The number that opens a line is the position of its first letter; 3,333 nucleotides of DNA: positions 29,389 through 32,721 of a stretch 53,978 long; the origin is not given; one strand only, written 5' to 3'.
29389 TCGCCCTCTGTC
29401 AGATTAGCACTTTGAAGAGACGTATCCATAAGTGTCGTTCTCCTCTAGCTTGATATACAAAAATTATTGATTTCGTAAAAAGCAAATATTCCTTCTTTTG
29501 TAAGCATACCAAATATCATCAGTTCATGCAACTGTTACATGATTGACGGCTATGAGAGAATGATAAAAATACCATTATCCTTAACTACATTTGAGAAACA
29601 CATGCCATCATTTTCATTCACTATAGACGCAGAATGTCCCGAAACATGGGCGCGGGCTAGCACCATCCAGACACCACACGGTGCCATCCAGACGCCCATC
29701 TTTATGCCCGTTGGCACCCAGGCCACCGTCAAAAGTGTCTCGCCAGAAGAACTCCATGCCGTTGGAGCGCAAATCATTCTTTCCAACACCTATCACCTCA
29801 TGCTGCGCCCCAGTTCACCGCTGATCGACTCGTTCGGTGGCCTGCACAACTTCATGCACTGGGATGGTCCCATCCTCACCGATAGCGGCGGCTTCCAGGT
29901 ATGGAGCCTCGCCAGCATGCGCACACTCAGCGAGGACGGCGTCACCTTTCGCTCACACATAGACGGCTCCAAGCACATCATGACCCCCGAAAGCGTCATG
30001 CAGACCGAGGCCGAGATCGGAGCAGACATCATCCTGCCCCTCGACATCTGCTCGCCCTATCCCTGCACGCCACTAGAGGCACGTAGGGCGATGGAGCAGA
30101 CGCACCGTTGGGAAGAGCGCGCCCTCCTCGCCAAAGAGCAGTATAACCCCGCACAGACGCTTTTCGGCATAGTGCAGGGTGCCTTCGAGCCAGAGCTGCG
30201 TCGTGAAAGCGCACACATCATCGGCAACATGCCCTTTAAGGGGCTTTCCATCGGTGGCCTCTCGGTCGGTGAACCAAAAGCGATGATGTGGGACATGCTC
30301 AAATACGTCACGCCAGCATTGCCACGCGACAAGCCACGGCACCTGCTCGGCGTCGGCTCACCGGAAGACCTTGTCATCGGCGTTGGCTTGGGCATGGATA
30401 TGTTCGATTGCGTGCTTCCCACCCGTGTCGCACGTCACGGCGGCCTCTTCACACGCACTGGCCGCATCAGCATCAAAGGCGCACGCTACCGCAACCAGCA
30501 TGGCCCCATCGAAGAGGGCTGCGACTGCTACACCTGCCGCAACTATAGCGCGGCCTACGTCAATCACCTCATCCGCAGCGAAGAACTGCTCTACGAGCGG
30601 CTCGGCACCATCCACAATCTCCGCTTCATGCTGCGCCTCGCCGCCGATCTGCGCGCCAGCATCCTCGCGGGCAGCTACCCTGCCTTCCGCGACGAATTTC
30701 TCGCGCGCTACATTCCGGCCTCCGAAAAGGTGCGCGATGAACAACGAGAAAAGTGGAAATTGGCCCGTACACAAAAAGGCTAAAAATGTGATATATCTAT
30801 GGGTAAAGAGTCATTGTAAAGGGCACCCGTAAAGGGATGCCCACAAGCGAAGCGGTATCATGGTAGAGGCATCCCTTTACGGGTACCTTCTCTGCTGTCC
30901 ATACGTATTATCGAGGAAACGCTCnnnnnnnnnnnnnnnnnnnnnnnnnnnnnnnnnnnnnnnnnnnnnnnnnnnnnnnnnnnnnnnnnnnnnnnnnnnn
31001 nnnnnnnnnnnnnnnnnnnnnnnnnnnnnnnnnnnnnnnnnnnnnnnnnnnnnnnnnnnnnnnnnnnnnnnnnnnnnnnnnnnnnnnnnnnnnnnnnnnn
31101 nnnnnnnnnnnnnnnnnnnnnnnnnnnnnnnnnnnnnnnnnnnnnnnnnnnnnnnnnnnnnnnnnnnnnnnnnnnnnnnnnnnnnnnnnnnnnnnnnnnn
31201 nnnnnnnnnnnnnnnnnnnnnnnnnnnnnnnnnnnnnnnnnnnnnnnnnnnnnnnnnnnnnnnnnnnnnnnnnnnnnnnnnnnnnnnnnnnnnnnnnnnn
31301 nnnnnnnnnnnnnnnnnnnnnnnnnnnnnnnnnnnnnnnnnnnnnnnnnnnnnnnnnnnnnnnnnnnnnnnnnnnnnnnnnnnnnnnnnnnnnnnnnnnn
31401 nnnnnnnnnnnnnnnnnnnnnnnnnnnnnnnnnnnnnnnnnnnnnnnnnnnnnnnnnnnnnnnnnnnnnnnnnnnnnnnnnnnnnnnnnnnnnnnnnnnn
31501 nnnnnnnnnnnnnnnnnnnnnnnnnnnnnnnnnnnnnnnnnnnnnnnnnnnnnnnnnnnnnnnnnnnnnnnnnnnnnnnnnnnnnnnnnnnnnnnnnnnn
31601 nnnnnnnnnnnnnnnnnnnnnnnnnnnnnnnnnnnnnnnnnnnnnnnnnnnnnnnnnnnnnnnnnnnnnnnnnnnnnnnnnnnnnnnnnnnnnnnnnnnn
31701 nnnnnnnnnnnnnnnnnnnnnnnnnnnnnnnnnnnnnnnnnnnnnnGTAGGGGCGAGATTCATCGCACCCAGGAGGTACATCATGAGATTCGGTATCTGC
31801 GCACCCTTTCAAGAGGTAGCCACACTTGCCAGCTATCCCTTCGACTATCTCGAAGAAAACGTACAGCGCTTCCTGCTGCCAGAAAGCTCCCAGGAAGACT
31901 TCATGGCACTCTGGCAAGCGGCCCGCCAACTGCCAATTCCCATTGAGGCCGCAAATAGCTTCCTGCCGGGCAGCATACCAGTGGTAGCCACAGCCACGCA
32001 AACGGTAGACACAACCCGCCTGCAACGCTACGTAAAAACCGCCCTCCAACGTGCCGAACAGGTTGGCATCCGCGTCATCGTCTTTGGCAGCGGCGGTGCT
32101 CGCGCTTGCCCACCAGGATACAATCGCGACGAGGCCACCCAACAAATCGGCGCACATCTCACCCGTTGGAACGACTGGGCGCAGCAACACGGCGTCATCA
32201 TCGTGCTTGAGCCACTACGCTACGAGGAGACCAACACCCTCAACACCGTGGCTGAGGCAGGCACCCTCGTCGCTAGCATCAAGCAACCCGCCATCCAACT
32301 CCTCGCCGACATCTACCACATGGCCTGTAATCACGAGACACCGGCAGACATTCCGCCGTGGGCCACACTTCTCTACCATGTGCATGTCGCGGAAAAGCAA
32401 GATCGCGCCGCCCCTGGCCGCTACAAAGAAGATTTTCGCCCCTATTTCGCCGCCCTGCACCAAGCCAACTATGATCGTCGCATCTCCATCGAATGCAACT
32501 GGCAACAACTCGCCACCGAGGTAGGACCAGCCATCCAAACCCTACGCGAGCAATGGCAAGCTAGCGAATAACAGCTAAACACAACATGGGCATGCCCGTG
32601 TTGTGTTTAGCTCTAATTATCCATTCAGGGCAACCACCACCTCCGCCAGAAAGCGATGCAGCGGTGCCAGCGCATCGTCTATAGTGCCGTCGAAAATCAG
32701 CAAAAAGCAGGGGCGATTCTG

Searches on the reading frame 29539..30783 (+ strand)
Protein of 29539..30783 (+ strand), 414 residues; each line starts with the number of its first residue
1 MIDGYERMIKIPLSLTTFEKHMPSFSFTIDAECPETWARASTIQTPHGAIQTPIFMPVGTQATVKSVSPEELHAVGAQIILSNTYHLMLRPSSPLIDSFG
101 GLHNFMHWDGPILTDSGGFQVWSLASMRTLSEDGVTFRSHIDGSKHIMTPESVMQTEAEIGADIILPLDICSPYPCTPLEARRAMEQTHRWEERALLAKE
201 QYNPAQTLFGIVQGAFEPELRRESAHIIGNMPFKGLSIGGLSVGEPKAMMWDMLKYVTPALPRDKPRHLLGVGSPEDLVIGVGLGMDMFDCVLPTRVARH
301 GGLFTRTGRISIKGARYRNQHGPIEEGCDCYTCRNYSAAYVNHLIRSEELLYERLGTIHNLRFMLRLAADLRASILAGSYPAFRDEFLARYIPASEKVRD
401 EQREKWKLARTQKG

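Call 14: search_protein_families(library=pfam, proteins=[window:29539-30783:+], max_evalue=0.00001)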
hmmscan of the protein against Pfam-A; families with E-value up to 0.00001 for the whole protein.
window:29539-30783:+ (414 aa): 1 family
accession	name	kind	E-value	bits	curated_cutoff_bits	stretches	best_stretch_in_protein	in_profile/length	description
PF01702.25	TGT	-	4.1e-149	496.9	26.3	1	38-391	3-355/357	Queuine tRNA-ribosyltransferase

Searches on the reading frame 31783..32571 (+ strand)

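Call 14: search_protein_families(library=pfam, proteins=[window:31783-32571:+], max_evalue=0.00001)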
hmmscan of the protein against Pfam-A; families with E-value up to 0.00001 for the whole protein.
window:31783-32571:+ (262 aa): 1 family
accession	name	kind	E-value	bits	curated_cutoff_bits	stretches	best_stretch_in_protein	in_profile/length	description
PF01261.30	AP_endonuc_2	-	1e-25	91.3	31.1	1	13-252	2-244/249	Xylose isomerase-like TIM barrel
